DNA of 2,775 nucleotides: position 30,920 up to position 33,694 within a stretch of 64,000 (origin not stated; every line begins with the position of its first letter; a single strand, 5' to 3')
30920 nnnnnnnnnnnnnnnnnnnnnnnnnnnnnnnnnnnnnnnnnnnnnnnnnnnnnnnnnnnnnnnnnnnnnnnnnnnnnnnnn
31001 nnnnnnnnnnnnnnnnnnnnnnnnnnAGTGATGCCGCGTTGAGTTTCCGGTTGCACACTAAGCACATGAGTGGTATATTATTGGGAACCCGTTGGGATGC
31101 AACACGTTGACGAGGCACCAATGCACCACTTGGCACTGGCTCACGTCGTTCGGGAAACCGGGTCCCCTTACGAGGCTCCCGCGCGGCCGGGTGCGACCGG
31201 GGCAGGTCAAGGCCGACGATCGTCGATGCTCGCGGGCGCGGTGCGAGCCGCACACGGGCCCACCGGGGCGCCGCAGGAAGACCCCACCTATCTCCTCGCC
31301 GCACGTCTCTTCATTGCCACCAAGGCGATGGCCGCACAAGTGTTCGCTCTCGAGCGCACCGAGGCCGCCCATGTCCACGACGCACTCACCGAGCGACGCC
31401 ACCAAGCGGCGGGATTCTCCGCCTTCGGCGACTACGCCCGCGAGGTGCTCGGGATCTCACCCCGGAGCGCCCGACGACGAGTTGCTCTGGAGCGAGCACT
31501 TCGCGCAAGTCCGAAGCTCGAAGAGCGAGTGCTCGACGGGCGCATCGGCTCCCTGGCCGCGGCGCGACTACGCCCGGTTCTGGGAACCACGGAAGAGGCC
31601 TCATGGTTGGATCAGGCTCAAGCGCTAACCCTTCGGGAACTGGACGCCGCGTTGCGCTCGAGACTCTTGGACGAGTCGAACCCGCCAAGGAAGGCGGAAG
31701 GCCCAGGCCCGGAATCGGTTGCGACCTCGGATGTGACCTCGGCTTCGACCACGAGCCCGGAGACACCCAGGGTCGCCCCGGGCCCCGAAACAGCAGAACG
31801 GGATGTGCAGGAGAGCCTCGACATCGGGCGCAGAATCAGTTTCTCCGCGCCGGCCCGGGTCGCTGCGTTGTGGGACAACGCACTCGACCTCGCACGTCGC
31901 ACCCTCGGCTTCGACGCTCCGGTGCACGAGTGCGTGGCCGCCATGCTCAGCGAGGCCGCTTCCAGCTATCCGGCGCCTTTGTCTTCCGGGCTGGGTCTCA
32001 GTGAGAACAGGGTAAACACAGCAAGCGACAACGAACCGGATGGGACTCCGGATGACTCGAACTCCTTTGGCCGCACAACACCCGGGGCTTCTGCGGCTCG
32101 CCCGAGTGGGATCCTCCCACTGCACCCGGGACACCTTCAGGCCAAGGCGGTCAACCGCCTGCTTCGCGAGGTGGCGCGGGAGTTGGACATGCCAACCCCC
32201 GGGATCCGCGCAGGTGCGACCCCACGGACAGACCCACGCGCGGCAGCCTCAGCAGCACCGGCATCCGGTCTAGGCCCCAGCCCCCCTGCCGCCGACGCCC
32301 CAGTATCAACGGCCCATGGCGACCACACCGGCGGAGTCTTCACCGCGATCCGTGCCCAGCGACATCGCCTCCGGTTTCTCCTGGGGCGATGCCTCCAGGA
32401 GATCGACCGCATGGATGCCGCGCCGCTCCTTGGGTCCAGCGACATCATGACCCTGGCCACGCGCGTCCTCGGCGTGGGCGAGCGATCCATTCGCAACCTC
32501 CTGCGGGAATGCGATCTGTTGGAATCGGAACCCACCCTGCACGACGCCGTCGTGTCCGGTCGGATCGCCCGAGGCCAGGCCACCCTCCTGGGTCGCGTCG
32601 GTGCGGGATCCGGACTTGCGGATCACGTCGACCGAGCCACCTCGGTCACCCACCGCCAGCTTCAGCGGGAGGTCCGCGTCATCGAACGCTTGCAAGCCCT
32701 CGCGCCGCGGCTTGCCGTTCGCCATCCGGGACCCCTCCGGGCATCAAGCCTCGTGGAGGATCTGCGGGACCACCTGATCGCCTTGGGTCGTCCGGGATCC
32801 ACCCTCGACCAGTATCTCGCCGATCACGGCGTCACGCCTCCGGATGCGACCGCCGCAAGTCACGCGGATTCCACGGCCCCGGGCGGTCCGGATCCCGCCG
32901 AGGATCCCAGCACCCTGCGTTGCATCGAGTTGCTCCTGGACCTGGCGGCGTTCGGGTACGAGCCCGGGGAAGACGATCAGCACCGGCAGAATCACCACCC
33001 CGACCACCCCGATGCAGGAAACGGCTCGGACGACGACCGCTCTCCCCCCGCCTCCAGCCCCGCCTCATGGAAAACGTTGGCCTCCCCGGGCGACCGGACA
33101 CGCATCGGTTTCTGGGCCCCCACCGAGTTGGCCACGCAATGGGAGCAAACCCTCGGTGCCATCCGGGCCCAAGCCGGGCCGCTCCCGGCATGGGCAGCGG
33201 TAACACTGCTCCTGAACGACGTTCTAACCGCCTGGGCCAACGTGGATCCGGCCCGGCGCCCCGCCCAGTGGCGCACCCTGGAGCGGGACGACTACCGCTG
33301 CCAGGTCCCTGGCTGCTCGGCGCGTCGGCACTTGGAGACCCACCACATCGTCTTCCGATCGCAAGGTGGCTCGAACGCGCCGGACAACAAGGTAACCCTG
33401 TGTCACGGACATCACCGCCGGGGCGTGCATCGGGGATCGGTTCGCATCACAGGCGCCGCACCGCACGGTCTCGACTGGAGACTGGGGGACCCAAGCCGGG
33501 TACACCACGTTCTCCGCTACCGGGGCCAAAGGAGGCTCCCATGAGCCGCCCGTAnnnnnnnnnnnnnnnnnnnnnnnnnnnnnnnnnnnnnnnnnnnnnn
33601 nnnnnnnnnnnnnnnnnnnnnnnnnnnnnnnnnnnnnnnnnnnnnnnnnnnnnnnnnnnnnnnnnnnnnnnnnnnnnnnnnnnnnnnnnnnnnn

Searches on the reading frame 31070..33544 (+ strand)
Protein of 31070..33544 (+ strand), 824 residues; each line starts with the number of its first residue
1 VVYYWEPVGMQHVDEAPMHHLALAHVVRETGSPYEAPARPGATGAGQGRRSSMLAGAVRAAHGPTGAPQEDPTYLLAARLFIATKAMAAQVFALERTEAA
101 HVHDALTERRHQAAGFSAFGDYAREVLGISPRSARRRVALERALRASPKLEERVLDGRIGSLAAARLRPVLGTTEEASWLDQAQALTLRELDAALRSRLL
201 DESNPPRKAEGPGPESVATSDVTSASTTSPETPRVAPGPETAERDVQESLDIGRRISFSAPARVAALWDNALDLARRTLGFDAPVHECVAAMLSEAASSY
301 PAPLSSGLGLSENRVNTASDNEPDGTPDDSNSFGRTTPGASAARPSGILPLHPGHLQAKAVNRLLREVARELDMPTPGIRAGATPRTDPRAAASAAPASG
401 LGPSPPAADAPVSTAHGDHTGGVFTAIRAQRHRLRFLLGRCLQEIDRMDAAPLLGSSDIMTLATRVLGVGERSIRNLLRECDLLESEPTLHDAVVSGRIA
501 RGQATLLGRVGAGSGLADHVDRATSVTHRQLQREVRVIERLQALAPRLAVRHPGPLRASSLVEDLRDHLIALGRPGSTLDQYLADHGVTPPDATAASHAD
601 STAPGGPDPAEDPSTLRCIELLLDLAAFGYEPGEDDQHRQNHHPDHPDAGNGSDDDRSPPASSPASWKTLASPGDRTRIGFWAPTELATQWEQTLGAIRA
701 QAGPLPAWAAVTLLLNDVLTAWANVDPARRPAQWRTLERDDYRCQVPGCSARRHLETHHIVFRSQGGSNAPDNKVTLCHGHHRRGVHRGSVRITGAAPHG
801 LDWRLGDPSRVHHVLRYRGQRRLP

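Call 6: search_protein_families(library=pfam, proteins=[window:31070-33544:+], max_evalue=0.01)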
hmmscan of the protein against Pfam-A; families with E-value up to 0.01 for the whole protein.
window:31070-33544:+ (824 aa): 1 family
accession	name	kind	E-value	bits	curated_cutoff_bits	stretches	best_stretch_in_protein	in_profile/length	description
PF01844.29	HNH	-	0.00094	19.7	21.4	1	749-779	4-38/47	HNH endonuclease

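Call 77: search_protein_families(library=padloc, proteins=[window:31070-33544:+], max_evalue=0.01)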
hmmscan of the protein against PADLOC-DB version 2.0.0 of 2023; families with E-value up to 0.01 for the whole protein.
window:31070-33544:+ (824 aa): 1 family
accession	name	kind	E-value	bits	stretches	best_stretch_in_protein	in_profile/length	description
PDLC02859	DpdF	-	9.1e-05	19.1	1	737-783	3-50/545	DpdF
